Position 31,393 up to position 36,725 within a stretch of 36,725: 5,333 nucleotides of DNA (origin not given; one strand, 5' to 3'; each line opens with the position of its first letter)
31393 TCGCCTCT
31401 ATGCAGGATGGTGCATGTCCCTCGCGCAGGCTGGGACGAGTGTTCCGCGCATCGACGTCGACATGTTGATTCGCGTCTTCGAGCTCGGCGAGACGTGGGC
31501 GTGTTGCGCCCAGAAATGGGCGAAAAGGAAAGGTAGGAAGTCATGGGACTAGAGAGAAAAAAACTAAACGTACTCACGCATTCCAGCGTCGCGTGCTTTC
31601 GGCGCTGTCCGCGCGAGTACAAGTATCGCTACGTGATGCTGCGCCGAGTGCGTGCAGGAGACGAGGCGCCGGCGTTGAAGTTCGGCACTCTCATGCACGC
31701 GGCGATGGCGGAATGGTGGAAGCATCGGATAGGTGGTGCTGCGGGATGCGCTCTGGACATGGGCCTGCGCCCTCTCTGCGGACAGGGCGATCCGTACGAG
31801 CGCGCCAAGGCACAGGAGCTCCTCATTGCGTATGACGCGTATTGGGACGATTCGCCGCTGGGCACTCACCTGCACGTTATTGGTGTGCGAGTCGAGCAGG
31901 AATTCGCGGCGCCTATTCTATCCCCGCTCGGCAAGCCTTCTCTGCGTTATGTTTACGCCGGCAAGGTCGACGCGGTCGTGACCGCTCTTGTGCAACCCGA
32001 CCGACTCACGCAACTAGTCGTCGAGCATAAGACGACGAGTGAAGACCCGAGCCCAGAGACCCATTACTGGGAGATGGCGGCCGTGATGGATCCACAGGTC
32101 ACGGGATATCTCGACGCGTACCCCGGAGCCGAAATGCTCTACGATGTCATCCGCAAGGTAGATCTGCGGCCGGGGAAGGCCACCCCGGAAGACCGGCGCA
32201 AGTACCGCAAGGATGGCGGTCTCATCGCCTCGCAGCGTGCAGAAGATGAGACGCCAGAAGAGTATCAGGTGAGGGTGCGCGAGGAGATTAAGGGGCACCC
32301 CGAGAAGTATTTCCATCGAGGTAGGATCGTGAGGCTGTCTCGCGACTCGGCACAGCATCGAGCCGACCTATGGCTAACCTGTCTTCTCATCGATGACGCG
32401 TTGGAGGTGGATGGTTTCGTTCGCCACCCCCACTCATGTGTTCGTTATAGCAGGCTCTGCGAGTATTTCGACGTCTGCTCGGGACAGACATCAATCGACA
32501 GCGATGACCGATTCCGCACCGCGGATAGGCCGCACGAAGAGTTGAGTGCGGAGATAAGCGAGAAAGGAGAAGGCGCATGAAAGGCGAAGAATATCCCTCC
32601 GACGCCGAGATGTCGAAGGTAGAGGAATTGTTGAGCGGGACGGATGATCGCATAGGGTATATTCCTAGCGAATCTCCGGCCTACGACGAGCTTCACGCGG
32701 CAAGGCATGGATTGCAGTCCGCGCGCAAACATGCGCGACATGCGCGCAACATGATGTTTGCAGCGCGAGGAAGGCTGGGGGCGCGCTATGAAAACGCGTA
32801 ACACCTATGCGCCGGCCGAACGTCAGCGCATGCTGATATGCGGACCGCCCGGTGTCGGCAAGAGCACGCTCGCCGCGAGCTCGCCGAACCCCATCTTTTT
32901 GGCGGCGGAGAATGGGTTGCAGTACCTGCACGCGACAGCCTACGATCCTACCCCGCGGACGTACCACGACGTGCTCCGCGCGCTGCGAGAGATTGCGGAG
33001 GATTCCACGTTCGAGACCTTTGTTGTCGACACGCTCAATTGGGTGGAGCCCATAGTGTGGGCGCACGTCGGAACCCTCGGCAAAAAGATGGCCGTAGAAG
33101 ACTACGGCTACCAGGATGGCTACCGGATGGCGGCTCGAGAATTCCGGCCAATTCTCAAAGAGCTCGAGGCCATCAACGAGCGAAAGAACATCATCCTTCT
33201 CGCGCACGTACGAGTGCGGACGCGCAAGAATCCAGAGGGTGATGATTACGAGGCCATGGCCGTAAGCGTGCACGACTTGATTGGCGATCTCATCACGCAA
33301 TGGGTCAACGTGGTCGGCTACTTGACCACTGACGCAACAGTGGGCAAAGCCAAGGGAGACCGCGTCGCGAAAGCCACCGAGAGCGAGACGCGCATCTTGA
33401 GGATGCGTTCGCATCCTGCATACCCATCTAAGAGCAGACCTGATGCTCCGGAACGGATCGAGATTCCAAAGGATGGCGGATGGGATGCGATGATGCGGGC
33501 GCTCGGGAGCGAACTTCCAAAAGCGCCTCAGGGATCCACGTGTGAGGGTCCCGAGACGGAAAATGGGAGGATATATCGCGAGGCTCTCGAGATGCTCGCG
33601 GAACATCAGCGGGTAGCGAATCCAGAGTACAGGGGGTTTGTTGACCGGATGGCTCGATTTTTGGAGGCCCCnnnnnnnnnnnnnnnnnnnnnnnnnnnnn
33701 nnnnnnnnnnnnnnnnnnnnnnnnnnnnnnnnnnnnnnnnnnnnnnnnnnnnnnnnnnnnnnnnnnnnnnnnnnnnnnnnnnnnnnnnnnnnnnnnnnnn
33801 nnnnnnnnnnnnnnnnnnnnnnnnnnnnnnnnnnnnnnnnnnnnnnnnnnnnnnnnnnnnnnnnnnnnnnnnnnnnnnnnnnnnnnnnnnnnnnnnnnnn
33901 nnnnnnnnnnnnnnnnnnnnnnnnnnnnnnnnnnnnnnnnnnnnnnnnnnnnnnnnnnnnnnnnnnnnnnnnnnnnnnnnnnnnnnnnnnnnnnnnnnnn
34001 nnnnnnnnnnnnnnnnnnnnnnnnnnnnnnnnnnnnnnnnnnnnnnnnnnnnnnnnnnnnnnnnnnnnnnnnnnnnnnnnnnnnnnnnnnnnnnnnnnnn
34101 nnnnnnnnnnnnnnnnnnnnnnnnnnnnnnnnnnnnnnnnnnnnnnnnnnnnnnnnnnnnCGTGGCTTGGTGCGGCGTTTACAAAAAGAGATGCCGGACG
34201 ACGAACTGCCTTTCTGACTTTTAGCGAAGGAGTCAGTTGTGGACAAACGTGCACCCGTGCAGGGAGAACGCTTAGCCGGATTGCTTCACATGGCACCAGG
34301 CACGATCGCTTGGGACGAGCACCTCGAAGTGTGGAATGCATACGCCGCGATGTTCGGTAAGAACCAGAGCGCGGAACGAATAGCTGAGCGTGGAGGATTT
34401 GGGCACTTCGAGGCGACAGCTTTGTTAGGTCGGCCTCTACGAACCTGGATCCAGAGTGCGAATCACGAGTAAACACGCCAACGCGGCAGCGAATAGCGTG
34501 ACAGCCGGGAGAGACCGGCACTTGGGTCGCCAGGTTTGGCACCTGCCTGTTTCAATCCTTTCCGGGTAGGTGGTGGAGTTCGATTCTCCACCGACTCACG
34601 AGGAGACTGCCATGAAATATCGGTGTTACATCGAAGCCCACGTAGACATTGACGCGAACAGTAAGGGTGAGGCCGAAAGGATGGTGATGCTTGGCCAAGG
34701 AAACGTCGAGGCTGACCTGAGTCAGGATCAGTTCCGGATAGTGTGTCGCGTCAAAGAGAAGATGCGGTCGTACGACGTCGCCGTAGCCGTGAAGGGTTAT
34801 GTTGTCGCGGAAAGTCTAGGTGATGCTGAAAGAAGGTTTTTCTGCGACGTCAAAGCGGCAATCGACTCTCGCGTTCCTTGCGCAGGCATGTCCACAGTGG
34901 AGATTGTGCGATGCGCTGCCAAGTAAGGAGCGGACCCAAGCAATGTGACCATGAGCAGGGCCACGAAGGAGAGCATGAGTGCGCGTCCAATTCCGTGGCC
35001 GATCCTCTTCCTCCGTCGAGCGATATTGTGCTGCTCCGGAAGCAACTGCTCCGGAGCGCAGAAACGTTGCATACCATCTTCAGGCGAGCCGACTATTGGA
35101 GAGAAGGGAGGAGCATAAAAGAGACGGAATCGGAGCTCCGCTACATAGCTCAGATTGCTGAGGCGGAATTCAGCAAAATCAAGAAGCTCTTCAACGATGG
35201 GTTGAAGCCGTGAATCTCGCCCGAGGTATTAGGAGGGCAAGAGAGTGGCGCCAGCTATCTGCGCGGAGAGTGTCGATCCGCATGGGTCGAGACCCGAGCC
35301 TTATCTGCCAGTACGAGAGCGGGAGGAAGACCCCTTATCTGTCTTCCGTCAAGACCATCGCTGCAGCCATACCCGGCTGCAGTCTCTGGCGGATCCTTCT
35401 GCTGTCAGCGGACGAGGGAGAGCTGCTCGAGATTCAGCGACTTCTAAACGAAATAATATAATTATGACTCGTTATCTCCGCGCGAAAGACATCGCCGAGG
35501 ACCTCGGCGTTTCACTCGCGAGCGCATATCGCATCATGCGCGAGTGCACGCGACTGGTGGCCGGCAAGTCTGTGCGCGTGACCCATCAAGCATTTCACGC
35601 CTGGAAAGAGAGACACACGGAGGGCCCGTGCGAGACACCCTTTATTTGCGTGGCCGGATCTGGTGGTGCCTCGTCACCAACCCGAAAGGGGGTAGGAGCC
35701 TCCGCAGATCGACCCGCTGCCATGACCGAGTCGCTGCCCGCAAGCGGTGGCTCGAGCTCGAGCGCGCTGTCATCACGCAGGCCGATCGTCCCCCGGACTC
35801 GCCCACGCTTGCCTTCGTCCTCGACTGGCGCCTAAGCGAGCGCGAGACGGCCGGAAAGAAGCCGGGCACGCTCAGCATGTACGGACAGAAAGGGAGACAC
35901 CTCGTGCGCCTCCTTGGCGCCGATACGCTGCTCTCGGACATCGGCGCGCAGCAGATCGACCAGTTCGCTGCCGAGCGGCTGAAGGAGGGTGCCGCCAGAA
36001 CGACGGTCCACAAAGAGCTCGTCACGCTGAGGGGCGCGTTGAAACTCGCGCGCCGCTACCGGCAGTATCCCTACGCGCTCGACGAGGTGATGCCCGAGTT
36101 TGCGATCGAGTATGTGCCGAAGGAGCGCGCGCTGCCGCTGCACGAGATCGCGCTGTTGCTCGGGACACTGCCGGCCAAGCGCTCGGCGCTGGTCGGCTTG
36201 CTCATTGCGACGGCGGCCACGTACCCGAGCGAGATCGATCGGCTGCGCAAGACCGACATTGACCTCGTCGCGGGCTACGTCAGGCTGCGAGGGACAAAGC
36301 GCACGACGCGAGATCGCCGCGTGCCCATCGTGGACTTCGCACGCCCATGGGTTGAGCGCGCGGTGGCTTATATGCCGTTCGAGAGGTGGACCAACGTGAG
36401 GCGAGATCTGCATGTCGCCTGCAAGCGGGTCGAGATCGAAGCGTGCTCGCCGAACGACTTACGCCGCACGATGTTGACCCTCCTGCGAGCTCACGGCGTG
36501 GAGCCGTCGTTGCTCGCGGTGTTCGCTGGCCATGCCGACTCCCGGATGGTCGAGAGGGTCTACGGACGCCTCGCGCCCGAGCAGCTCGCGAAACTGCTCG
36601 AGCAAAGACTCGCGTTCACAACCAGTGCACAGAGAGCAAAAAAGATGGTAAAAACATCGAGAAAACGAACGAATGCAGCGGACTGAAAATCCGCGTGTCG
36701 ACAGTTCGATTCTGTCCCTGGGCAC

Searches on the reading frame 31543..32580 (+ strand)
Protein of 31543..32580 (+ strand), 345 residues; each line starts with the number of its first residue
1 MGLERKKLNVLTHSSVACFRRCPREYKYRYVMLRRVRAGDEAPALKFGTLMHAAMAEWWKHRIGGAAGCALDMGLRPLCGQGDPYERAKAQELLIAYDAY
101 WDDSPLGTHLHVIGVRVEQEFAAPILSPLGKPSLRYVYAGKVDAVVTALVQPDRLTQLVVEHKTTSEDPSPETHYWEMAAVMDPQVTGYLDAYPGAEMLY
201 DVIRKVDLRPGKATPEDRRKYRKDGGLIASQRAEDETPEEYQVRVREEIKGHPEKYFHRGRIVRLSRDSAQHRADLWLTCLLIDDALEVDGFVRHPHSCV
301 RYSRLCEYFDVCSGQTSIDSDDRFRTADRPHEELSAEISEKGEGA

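Call 55: search_protein_families(library=pfam, proteins=[window:31543-32580:+], max_evalue=0.01)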
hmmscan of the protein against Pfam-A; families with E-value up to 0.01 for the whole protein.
window:31543-32580:+ (345 aa): 1 family
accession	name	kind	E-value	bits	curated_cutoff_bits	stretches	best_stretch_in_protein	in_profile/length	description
PF12705.13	PDDEXK_1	-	1.4e-11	45.2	22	1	11-232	2-204/247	PD-(D/E)XK nuclease superfamily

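Call 100: find_encoding_contigs(protein=window:31543-32580:+, flank=10000, max_places=1)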
Protein window:31543-32580:+ (345 aa): 2 contigs read that carry it; 1 place shown.
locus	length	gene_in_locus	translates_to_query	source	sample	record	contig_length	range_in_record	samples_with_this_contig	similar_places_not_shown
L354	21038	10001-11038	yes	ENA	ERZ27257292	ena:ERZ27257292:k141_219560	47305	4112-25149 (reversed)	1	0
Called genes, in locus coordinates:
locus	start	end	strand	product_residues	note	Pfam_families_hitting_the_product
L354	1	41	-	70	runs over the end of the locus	-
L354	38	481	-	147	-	-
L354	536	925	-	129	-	-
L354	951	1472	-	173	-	-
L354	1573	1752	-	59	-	-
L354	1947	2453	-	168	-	-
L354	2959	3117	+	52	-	-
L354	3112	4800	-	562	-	-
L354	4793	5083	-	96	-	-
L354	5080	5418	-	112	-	PF08774:VRR_NUC (weak)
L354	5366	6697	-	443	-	PF00270:DEAD, PF04851:ResIII, PF13604:AAA_30 (weak), PF00271:Helicase_C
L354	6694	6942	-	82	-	-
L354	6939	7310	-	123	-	-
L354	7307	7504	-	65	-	-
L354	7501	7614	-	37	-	-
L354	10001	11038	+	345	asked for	PF12705:PDDEXK_1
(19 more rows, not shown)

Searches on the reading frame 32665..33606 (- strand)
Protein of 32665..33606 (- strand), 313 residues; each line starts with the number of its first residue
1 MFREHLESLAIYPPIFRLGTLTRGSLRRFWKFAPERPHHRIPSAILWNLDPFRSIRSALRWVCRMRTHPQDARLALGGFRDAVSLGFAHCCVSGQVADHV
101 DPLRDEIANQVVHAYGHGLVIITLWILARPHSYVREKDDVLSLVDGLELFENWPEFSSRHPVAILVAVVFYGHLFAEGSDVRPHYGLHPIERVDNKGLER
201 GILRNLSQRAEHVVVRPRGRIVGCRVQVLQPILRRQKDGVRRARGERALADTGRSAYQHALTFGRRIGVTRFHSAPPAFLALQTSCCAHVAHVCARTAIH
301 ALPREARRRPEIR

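Call 55: search_protein_families(library=pfam, proteins=[window:32665-33606:-], max_evalue=0.01)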
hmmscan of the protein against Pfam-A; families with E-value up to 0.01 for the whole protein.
window:32665-33606:- (313 aa): 0 families

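Call 99: find_encoding_contigs(protein=window:32665-33606:-, flank=10000, max_places=1)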
Protein window:32665-33606:- (313 aa): no gene with exactly this product is on record in the collection.

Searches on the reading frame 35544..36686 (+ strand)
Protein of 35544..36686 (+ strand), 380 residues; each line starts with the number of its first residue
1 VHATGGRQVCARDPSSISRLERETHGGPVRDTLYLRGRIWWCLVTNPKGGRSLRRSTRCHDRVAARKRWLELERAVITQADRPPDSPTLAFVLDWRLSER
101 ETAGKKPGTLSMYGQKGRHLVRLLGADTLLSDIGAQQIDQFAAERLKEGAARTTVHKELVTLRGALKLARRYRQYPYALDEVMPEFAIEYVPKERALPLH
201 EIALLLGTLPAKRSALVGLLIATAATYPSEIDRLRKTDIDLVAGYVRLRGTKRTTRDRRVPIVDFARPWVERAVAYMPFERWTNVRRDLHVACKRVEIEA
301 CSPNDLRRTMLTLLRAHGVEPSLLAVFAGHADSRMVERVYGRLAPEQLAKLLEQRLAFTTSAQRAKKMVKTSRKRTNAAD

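Call 55: search_protein_families(library=pfam, proteins=[window:35544-36686:+], max_evalue=0.01)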
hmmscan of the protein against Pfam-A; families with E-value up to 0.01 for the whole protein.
window:35544-36686:+ (380 aa): 2 families
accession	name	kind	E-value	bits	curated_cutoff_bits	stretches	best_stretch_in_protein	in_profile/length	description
PF00589.27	Phage_integrase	-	2.2e-11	44.3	27.1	1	211-344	22-169/172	Phage integrase family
PF02899.23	Phage_int_SAM_1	-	0.0026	18.4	22.3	0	107-169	16-79/83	Phage integrase, N-terminal SAM-like domain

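Call 97: find_encoding_contigs(protein=window:35544-36686:+, flank=10000, max_places=1)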
Protein window:35544-36686:+ (380 aa): no gene with exactly this product is on record in the collection.
